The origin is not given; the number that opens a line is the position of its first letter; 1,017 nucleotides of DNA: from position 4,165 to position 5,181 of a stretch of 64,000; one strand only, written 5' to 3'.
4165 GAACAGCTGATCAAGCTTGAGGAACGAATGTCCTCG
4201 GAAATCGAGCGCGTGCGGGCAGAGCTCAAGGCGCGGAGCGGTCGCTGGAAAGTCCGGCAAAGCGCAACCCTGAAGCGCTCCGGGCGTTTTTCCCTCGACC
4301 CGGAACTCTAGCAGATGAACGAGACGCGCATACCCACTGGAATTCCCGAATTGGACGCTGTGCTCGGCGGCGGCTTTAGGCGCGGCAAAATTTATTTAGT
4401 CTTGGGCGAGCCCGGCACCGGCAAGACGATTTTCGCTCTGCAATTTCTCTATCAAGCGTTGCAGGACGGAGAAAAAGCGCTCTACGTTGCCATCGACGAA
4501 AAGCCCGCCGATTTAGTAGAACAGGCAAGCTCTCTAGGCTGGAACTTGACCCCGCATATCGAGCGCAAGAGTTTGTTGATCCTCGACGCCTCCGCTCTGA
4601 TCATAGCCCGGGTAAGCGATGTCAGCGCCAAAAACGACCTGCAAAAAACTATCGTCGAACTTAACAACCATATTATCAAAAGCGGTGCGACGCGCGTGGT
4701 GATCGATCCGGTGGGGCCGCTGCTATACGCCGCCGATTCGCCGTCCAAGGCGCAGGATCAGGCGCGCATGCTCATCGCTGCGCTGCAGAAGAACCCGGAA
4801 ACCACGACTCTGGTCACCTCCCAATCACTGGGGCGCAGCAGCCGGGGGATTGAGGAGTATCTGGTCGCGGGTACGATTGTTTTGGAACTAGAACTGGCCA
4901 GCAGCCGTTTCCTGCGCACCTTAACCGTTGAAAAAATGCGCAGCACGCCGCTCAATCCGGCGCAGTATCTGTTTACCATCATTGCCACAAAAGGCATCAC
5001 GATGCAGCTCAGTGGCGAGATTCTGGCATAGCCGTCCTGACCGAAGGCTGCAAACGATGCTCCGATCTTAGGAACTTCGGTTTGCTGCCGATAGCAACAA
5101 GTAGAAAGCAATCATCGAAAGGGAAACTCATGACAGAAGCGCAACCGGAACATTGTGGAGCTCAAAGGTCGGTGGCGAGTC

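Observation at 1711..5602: Sigma54-promoted operon: repeat-built 838-aa coiled-coil protein + single-domain KaiC/RadA-like ATPase + CBS-pair protein inside a motility/signalling locus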

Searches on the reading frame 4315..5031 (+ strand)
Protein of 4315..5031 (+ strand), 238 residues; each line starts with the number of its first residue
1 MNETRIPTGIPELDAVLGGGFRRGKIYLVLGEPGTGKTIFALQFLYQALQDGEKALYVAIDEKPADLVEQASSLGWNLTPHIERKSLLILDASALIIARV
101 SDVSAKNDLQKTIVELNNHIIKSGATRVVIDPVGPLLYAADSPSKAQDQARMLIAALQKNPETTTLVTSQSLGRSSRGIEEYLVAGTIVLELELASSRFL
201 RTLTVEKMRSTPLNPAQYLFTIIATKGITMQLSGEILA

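Call 3: search_protein_families(library=pfam, proteins=[window:4315-5031:+], max_evalue=0.01)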
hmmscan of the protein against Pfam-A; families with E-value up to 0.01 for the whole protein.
window:4315-5031:+ (238 aa): 17 families
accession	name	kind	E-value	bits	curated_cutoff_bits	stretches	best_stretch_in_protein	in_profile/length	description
PF06745.19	ATPase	-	2.5e-59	200.9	26.6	1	6-230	1-226/231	KaiC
PF13481.12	AAA_25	-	8.3e-10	39.1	27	1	6-159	15-175/195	AAA domain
PF00154.27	RecA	-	1.1e-05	25.5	27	1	6-78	33-104/262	recA bacterial DNA recombination protein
PF03796.21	DnaB_C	-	2e-05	24.5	27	1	6-70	2-66/255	DnaB-like helicase C terminal domain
PF07088.17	GvpD_P-loop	-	4.2e-05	24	24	1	23-60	9-45/189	GvpD gas vesicle protein, P-loop domain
PF25199.1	nSTAND_NTPase5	-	5.3e-05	23.5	34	1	22-103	39-115/145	Novel STAND NTPase 5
PF20720.3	nSTAND3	-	0.00017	21.7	27.2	1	25-62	18-52/155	Novel STAND NTPase 3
PF13191.12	AAA_16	-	0.00022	22.2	32.6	1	22-163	21-161/167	AAA ATPase domain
PF09848.15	SLFN-g3_helicase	-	0.00026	20.8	24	1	25-71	2-50/354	Schlafen group 3, DNA/RNA helicase domain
PF13173.12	AAA_14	-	0.00096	19.6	27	1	25-91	3-69/129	AAA domain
PF13479.12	AAA_24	-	0.0012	19.2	27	1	25-136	3-76/195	AAA domain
PF13401.12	AAA_22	-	0.0018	19.1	27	1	24-62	5-43/130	AAA domain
PF01695.23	IstB_IS21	-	0.0018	18.3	24.1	1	28-70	96-140/238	IstB-like ATP binding protein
PF05625.17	PAXNEB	-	0.0021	17.6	28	1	7-69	20-83/366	PAXNEB protein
PF05729.18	NACHT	-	0.0026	18.1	26.7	0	27-174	3-133/167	NACHT domain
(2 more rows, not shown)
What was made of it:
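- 4315..5031 (+): Single-domain KaiC-CI-like RecA-superfamily ATPase (238 aa). PF06745 at E = 2.5e-59 (call 3).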

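Call 15: search_solved_structures(query=window:4315-5031:+, max_evalue=0.001, show_alignments=3)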
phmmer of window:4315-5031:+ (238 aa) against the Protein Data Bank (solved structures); distinct sequences matched with E-value up to 0.001: 52.
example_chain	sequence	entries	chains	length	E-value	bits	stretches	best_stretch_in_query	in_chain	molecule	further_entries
8zn5_B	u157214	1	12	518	1.8e-47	165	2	5-230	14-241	KaiC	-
8zn6_F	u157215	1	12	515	4e-43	150.9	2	5-229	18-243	KaiC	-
8jon_A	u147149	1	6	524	5.1e-43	150.5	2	5-223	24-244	Circadian clock oscillator protein KaiC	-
8zn7_D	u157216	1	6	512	2.9e-42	148.1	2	4-228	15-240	KaiC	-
7dy1_A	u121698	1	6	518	3.9e-42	147.7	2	5-223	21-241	Circadian clock protein kinase KaiC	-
5jwq_A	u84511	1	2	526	4e-42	147.6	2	5-223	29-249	Circadian clock protein kinase KaiC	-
4o0m_A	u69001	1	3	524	4.1e-42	147.6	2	5-223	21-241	Circadian clock protein kinase KaiC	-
7x1y_A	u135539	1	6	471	2.4e-39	138.5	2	7-228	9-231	Circadian clock oscillator protein KaiC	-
8wve_A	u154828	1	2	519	3e-39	138.2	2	7-228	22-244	Circadian clock oscillator protein KaiC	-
8wv8_A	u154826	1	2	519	3.1e-39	138.1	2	7-228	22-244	Circadian clock oscillator protein KaiC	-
7x1z_A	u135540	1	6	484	3.2e-39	138.1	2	7-228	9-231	Circadian clock oscillator protein KaiC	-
7dye_A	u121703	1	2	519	3.2e-39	138.1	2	7-228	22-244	Circadian clock protein kinase KaiC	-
7dyk_A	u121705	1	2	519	3.3e-39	138.1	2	7-228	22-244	Circadian clock protein kinase KaiC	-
3k0f_A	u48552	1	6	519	3.5e-39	138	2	7-228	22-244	Circadian clock protein kinase KaiC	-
7s65_A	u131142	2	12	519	3.8e-39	137.9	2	7-228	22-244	Circadian clock protein kinase KaiC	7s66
4wia_A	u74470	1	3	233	9.9e-07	31.9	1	4-115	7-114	Putative flagella-related protein H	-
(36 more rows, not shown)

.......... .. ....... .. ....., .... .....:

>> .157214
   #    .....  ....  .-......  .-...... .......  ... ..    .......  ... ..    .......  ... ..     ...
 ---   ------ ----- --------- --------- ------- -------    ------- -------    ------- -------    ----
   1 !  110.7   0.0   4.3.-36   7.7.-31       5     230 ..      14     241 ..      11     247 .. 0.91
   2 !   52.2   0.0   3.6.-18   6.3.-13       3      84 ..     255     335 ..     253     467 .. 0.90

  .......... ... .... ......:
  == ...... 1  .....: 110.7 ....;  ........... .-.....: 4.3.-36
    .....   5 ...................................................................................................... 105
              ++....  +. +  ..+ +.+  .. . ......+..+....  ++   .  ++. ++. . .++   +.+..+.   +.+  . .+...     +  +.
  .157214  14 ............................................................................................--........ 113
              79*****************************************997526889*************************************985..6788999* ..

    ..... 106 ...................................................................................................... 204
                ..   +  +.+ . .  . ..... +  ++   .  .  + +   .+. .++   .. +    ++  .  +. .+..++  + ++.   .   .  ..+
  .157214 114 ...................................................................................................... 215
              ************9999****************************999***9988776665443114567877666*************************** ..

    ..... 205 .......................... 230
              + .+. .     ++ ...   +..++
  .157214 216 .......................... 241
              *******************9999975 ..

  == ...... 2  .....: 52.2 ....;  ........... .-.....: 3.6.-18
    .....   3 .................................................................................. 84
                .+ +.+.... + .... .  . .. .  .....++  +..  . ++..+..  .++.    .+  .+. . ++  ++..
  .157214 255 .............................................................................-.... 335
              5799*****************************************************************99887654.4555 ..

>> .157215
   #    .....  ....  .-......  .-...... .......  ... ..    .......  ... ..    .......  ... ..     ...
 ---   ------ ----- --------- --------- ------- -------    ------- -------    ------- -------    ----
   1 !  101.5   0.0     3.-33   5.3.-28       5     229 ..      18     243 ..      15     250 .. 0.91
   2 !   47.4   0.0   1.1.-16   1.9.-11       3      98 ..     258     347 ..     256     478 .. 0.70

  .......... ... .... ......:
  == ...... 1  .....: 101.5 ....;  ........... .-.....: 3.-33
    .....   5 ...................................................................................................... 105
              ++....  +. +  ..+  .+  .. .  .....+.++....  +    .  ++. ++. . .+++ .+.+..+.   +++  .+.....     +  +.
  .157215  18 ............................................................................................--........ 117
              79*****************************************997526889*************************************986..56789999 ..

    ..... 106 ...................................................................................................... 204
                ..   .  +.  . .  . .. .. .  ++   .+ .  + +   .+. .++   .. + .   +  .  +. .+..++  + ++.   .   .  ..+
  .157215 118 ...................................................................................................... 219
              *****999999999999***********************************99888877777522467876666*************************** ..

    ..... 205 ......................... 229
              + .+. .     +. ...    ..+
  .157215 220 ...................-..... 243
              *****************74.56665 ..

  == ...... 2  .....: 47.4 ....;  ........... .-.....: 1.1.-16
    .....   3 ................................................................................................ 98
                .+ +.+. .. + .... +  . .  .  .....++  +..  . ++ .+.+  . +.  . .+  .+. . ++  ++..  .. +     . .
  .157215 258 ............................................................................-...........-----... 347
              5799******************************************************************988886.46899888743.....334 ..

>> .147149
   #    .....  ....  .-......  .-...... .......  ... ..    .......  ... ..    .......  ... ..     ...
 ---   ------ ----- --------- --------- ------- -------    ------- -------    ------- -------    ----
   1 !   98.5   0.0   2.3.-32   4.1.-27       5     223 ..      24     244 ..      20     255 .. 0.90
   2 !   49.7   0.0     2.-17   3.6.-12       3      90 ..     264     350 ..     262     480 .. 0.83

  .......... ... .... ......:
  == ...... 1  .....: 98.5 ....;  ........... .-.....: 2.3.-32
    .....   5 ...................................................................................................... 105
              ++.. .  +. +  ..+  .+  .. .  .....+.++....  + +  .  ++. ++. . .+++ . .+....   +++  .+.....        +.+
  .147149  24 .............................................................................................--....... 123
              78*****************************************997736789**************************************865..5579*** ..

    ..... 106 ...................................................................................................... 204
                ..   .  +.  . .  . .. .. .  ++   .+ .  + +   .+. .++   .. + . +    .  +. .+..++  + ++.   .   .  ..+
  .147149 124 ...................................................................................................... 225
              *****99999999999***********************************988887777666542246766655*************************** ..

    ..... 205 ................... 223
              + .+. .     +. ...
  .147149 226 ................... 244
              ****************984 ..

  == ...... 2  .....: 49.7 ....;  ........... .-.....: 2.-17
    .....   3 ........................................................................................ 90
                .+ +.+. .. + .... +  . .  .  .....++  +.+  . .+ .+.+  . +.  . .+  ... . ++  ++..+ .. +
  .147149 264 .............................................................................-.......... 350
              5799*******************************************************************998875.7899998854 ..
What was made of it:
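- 4315..5031 (+): KaiC CI is the best solved relative (call 15).
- On Pfam PF06745 (KaiC/RAD55/COG0467 RecA-superfamily ATPase domain): They align to the KaiC CI motifs (call 15).
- On Circadian KaiC (NF006799 / TIGR02655): I179-E180-E181-Y182 aligns with CI V196-E197-E198-F199 (call 15).
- The protein belongs to the KaiC family (calls 3, 15).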
